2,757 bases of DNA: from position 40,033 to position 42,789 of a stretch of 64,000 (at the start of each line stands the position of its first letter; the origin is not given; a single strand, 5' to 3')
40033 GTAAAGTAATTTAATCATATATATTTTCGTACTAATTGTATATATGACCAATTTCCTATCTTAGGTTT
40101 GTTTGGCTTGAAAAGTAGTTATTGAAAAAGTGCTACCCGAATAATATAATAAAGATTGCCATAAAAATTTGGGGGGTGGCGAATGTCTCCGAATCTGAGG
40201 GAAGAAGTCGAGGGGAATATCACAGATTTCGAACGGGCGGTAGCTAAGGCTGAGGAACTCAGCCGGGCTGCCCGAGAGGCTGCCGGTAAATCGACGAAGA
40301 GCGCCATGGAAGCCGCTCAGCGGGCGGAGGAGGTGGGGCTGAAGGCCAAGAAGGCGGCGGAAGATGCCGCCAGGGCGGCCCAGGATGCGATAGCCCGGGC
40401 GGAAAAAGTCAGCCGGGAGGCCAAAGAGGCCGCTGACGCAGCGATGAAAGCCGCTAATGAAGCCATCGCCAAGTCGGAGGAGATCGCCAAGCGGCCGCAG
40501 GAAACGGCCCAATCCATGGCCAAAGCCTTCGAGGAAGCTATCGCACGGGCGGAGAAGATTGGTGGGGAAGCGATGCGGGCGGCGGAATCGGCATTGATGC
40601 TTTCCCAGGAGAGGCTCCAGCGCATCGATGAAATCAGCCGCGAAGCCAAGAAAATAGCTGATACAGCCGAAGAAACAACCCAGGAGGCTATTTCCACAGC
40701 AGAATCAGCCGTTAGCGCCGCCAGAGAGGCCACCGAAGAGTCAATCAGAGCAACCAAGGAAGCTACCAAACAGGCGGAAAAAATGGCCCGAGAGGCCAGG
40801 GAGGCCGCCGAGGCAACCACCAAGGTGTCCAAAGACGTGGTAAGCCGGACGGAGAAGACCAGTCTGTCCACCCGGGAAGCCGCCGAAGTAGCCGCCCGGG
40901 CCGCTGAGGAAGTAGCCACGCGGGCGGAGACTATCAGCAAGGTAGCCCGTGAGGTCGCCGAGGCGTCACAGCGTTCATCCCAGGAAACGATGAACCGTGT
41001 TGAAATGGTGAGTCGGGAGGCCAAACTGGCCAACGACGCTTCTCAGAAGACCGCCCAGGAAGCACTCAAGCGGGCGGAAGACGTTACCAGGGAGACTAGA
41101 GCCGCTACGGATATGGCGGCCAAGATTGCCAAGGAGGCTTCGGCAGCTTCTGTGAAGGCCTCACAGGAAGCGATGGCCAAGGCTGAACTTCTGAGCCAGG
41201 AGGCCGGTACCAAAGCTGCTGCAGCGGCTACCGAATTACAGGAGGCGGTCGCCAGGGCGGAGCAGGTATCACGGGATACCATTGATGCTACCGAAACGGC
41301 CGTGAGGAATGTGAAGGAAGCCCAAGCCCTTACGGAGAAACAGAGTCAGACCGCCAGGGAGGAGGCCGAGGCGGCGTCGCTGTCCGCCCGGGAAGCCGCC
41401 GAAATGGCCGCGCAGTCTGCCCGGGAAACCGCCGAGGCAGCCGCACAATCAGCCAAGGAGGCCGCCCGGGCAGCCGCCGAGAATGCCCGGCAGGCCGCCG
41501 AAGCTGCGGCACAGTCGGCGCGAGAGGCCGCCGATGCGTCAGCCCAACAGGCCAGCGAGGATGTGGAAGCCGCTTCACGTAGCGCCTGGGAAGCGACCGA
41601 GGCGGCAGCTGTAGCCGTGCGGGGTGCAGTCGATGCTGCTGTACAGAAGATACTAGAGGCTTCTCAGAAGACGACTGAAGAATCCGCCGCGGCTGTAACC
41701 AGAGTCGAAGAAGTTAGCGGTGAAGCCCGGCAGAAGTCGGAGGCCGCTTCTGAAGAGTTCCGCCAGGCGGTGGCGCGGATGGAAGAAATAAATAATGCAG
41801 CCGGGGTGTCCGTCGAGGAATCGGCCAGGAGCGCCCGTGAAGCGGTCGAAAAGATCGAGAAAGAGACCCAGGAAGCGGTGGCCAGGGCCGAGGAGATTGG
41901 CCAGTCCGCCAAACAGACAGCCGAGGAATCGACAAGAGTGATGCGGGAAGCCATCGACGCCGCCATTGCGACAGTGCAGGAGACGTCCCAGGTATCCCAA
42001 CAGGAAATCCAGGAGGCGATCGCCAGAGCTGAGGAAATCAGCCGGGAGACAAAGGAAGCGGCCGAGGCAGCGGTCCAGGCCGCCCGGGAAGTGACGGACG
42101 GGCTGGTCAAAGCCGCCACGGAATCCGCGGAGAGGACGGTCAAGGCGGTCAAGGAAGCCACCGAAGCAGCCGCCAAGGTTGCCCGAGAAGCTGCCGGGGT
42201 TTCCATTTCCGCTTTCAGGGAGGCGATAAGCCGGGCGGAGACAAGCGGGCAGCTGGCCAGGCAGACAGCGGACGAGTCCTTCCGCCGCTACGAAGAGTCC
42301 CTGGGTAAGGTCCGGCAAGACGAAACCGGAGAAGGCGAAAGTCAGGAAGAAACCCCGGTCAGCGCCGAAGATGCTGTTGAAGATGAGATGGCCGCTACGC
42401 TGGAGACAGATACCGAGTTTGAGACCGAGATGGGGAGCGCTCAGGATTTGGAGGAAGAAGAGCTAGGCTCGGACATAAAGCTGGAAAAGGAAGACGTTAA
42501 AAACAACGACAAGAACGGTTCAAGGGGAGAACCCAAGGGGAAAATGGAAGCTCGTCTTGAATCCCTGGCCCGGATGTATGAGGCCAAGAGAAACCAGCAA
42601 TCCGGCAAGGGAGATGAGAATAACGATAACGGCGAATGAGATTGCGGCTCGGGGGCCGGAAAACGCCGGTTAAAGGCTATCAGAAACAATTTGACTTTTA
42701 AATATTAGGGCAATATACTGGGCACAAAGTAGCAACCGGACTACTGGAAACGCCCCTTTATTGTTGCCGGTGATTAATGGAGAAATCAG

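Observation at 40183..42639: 818-aa protein with an exactly phased 25-residue repeat and a central pure hendecad block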

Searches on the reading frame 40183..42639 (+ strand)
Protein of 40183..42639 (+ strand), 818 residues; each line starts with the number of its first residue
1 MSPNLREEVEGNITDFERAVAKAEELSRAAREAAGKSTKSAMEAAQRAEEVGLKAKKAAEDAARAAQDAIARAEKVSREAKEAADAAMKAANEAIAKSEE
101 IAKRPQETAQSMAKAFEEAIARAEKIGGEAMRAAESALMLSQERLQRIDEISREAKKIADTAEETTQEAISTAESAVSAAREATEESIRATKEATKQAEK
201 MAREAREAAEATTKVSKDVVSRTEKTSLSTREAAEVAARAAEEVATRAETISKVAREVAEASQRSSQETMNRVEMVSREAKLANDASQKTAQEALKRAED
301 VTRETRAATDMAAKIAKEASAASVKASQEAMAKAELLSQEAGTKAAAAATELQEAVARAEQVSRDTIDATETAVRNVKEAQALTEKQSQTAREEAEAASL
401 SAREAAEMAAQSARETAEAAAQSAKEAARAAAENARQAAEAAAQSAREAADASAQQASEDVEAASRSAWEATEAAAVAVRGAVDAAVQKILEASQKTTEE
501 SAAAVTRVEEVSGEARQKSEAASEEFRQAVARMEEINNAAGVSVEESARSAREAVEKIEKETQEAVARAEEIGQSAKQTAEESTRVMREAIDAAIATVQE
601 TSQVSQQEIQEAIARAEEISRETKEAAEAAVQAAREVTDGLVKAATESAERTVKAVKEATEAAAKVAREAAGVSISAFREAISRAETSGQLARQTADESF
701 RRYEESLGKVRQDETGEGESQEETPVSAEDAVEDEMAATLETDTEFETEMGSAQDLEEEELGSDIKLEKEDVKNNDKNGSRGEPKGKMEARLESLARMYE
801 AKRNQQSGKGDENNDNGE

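Call 6: search_protein_families(library=pfam, proteins=[window:40183-42639:+], max_evalue=0.01)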
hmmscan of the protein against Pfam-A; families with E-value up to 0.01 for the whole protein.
window:40183-42639:+ (818 aa): 1 family
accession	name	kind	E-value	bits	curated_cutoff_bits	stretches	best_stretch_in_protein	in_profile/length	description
PF10157.14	BORCS6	-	0.0021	18.6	35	0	553-630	7-87/101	BLOC-1-related complex sub-unit 6 C-terminal helix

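Call 7: search_protein_families(library=ncbifam, proteins=[window:40183-42639:+], max_evalue=0.01)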
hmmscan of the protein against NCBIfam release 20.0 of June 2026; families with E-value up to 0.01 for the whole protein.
window:40183-42639:+ (818 aa): 0 families

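Call 9: find_homologous_proteins(query=window:40183-42639:+)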
Query window:40183-42639:+ (818 aa): 1 proteins with E <= 0.001 among 8000 candidates.
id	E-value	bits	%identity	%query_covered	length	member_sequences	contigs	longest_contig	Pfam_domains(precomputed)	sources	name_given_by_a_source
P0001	1.9e-4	39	32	41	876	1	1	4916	PF13188.14,PF08448.17,PF02518.32,PF00512.32,PF00989.32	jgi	jgi:PAS domain S-box-containing protein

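Call 29: search_protein_representatives(protein=window:40183-42639:+)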
Query: 818 residues. Proteins with E-value up to 0.001 (for the whole library): 57; up to 1e-10: 7; up to 1e-30: 1. The best 57 are listed.
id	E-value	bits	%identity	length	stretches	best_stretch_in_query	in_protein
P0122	9.9e-45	170.2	52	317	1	548-808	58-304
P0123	1.7e-19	86.8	77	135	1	629-699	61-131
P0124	1.8e-17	80.2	48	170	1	661-817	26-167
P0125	4.2e-14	69.1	68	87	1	1-66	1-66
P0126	5.3e-12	62.1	54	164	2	607-662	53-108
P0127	5.7e-11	58.7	47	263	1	2-104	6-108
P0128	9.1e-11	58.1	63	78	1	649-708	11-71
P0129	3.1e-10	56.3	37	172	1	640-808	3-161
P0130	3.6e-10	56.1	43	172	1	11-115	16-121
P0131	5.1e-09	52.3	40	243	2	66-200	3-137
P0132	5.6e-09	52.1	36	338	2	30-211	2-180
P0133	8.0e-09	51.6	28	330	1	18-292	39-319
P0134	1.7e-08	50.6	46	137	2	653-744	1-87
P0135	2.7e-08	49.9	49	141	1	677-812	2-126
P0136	2.8e-08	49.8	33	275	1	113-257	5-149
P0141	1.4e-06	44.2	33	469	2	520-642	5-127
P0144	4.7e-06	42.5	48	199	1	657-808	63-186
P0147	8.3e-06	41.7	40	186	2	40-733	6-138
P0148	1.1e-05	41.3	29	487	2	47-283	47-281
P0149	1.2e-05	41.1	35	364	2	570-639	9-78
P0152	1.8e-05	40.6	35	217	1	179-801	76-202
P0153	1.8e-05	40.6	31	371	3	6-260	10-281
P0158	3.8e-05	39.5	28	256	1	5-218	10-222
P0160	5.2e-05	39.0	41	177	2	46-172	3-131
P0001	6.0e-05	38.8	31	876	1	6-371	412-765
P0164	7.9e-05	38.4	35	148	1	666-815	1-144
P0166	9.7e-05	38.1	38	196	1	677-812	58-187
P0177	7.3e-04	35.2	36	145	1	676-818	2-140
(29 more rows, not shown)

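Call 32: find_encoding_contigs(protein=P0148, flank=8000, max_places=4)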
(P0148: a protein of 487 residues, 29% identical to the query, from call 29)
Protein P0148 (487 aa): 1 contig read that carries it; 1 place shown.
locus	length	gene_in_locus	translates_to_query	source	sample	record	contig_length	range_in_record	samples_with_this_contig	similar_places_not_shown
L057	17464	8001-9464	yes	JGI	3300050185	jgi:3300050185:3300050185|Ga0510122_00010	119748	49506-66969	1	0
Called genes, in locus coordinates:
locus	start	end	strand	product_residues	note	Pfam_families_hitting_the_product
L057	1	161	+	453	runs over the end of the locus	-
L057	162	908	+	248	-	PF22768:SPP1_Dit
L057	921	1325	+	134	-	-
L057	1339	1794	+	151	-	-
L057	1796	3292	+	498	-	-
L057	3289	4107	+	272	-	PF06605:Prophage_tail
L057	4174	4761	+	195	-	-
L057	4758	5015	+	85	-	-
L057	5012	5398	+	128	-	PF18022:Lectin_C_term (weak), PF18021:Agglutinin_C (weak)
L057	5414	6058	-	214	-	PF01936:NYN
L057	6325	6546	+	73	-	-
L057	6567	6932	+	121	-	PF15919:HicB_lk_antitox (faint), PF05534:HicB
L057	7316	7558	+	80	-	-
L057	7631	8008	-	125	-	PF01042:Ribonuc_L-PSP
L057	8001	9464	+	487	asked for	-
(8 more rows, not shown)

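Call 33: find_encoding_contigs(protein=P0153, flank=8000, max_places=4)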
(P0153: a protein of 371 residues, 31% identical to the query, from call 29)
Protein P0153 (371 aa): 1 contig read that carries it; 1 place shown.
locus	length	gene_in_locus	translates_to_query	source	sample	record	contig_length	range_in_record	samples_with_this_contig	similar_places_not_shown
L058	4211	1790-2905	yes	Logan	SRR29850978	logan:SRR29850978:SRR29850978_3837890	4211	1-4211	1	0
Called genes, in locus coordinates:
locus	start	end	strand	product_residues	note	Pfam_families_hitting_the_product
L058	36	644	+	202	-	PF01613:Flavin_Reduct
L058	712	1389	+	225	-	PF01613:Flavin_Reduct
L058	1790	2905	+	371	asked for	-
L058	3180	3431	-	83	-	-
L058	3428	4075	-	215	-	PF00881:Nitroreductase, PF14512:TM1586_NiRdase (weak)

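Call 34: find_encoding_contigs(protein=P0132, flank=8000, max_places=4)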
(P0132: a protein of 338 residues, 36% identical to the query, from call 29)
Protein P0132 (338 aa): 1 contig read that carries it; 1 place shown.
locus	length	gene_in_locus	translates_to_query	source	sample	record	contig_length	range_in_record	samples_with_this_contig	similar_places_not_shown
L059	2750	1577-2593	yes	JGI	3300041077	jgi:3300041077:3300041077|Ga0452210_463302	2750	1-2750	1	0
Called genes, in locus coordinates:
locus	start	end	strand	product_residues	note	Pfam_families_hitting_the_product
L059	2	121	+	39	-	?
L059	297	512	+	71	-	PF00376:MerR (weak), PF12728:HTH_17, PF13411:MerR_1 (weak)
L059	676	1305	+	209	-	-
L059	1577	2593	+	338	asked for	-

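Call 35: find_encoding_contigs(protein=P0133, flank=8000, max_places=4)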
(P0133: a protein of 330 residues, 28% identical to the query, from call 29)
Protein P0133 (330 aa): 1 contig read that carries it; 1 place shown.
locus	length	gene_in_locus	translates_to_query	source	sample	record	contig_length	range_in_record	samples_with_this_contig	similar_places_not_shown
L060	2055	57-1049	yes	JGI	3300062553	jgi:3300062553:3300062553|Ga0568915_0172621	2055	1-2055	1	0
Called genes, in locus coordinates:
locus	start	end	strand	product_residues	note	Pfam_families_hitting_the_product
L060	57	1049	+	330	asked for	-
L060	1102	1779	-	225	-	PF00072:Response_reg, PF00196:GerE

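Call 36: find_encoding_contigs(protein=P0141, flank=8000, max_places=4)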
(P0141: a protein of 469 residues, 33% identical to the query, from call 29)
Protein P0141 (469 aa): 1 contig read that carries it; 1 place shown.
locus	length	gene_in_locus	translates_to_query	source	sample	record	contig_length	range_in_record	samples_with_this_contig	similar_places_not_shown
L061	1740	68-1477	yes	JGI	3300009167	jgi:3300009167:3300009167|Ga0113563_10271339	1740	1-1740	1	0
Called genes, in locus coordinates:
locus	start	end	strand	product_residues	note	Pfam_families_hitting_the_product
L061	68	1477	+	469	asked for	-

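Call 37: find_encoding_contigs(protein=P0149, flank=8000, max_places=4)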
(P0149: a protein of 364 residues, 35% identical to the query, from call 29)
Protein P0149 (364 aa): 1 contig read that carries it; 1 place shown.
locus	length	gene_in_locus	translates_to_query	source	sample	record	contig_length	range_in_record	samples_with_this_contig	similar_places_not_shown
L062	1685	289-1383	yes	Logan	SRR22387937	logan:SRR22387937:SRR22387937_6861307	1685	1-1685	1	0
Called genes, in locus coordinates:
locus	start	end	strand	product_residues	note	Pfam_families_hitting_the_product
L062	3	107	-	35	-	?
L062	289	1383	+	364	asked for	-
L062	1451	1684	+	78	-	?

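Call 38: predict_structure(protein=window:40183-42639:+)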
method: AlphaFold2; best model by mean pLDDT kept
length: 818 residues; sequences in the alignment: 1
mean_pLDDT: 60.7   pTM: 0.33
mean pLDDT of the five models: 60.7, 57.1, 56.6, 55.3, 51.5
residues with pLDDT >= 90: 0; 70-90: 170; 50-70: 511; < 50: 137
segments of 3 or more residues with pLDDT < 50: 363-368, 370-382, 384-389, 397-399, 417-425, 430-432, 456-458, 460-465, 467-469, 471-473, 601-603, 715-721, 752-763, 767-774, 776-780, 787-789, 811-814, 816-818
pLDDT, mean of each block of 10 residues (from residue 1): 57 66 69 67 66 66 60 64 65 57 56 61 64 65 68 70 71 72 74 75 75 76 62 72 74 73 72 73 72 69 67 63 60 62 58 51 47 44 44 49 52 49 46 47 50 49 46 50 58 60 60 64 67 65 61 70 71 70 69 63 54 65 66 67 68 68 64 54 56 62 64 48 50 54 52 47 45 42 50 56 52 48
secondary structure, 60 per line:
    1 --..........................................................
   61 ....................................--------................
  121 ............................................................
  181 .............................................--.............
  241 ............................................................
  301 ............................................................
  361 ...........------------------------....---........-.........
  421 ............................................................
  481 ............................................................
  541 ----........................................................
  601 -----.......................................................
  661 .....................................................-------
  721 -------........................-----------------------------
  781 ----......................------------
elements in order (helices of 4 or more, strands of 3 or more residues): H3-96 H105-225 H228-371 H396-399 H403-410 H412-540 H545-600 H606-713 H728-751 H785-806

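Call 41: list_cluster_members(proteins=[P0129, P0131, P0147, P0152, P0158, P0160, P0144, P0166, P0164, P0177])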
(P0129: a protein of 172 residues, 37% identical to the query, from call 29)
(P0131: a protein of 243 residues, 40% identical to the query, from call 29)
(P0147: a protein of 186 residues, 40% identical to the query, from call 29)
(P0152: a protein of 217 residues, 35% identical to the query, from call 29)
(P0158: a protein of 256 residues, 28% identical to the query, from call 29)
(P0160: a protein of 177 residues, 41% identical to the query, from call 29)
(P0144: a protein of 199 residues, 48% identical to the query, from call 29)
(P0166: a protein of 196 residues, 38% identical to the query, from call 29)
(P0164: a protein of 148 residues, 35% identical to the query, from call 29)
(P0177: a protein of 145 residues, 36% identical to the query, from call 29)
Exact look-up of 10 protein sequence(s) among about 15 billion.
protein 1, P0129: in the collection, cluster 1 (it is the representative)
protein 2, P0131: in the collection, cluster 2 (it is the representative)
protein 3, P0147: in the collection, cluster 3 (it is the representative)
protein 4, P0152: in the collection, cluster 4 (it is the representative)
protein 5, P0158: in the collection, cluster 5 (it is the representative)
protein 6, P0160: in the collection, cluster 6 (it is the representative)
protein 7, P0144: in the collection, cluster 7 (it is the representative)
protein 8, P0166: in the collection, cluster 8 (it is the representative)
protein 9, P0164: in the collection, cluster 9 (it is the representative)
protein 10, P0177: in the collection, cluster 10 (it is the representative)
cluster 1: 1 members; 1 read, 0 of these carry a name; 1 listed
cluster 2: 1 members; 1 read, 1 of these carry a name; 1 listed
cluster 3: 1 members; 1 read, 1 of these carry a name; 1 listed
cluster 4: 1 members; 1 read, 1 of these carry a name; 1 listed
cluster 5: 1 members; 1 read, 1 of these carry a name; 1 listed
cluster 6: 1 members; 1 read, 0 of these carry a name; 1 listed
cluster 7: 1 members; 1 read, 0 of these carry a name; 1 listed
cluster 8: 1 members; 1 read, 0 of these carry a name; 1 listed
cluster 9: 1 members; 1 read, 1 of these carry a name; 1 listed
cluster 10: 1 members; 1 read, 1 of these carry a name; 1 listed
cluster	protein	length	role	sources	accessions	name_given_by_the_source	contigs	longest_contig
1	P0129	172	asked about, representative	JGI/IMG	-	-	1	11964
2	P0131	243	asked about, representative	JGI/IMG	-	hypothetical protein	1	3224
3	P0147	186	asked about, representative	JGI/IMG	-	hypothetical protein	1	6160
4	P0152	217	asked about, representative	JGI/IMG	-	hypothetical protein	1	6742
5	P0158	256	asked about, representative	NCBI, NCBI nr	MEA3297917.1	MAG: hypothetical protein U9Q31_00180, partial [Chloroflexota bacterium] | hypothetical protein [Chloroflexota bacterium]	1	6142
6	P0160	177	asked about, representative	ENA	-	-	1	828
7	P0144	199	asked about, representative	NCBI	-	-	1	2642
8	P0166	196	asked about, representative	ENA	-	-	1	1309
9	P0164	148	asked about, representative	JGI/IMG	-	hypothetical protein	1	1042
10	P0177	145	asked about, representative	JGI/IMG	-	hypothetical protein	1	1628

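Call 42: find_encoding_contigs(protein=P0129, flank=8000, max_places=2)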
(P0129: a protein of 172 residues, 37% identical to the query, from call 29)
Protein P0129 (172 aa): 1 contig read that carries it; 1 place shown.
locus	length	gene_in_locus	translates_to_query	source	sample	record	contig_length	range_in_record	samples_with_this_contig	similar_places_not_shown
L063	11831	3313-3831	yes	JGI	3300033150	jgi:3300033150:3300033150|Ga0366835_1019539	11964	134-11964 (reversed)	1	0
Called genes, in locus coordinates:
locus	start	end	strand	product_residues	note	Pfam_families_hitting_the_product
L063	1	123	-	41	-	?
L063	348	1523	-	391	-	PF00091:Tubulin, PF21011:CetZ_C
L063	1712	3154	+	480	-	-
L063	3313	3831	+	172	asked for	-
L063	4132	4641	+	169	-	-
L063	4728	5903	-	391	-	PF00091:Tubulin, PF21011:CetZ_C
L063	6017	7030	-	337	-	PF00044:Gp_dh_N, PF02800:Gp_dh_C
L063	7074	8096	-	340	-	PF06050:HGD-D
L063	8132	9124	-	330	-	PF00753:Lactamase_B, PF23023:Anti-Pycsar_Apyc1 (weak), PF19583:ODP (weak)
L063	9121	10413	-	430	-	PF03952:Enolase_N, PF00113:Enolase_C, PF13378:MR_MLE_C (faint)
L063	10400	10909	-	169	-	PF02481:DNA_processg_A (weak), PF18306:LDcluster4, PF03641:Lysine_decarbox (weak)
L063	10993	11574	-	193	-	PF01195:Pept_tRNA_hydro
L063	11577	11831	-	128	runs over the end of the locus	?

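Call 43: find_encoding_contigs(protein=P0152, flank=8000, max_places=2)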
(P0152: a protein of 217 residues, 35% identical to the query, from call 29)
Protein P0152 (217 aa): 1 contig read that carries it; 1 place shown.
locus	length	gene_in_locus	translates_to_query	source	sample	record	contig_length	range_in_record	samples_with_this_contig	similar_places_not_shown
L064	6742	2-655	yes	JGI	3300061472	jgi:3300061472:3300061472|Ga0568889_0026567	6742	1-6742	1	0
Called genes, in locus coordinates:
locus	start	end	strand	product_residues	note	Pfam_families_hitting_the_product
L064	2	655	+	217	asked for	?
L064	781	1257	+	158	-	-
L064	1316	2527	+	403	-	PF00091:Tubulin, PF21011:CetZ_C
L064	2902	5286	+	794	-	PF04879:Molybdop_Fe4S4 (weak), PF00384:Molybdopterin, PF01568:Molydop_binding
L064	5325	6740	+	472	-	?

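Call 44: find_encoding_contigs(protein=P0158, flank=8000, max_places=2)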
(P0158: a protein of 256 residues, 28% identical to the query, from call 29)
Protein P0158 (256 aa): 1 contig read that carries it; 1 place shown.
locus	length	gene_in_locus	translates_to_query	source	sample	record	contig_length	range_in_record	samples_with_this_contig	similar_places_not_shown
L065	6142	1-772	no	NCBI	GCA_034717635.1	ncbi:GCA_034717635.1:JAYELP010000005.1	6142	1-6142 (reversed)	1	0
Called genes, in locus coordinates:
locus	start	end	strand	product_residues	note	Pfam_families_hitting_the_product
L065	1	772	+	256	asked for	?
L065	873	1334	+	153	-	-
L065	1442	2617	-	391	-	PF00091:Tubulin, PF21011:CetZ_C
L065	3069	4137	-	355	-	PF00733:Asn_synthase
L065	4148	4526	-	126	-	PF13537:GATase_7, PF13522:GATase_6 (weak)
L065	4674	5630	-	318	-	PF04069:OpuAC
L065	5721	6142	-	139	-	PF00528:BPD_transp_1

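Call 45: find_encoding_contigs(protein=P0147, flank=8000, max_places=2)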
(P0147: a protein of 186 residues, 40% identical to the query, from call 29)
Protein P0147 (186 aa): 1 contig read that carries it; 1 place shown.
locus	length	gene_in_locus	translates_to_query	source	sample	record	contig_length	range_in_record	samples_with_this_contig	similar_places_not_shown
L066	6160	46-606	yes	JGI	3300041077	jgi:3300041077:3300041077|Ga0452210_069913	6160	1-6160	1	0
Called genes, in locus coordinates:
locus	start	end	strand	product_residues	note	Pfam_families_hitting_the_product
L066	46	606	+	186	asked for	-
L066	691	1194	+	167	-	-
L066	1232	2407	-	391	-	PF00091:Tubulin, PF21011:CetZ_C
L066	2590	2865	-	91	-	-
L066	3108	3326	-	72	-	-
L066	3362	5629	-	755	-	PF01315:Ald_Xan_dh_C, PF02738:MoCoBD_1, PF20256:MoCoBD_2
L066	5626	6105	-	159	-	PF00111:Fer2, PF13085:Fer2_3 (weak), PF01799:Fer2_2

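Call 49: search_solved_structures(query=window:40183-42639:+, max_evalue=1)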
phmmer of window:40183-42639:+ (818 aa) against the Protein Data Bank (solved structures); distinct sequences matched with E-value up to 1: 5.
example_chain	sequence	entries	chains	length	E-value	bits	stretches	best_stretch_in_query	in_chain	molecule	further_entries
5cwg_A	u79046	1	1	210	0.0051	19.2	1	408-586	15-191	Designed helical repeat protein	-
5cwc_A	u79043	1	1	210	0.0065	18.8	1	408-586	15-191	Designed helical repeat protein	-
4uos_A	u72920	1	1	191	0.0068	18.8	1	10-193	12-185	DESIGNED HELICAL BUNDLE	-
9jm2_B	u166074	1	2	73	0.22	13.8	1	45-105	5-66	LRO-C2-35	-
4tql_A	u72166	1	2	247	0.99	11.6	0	48-125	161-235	Three helix bundle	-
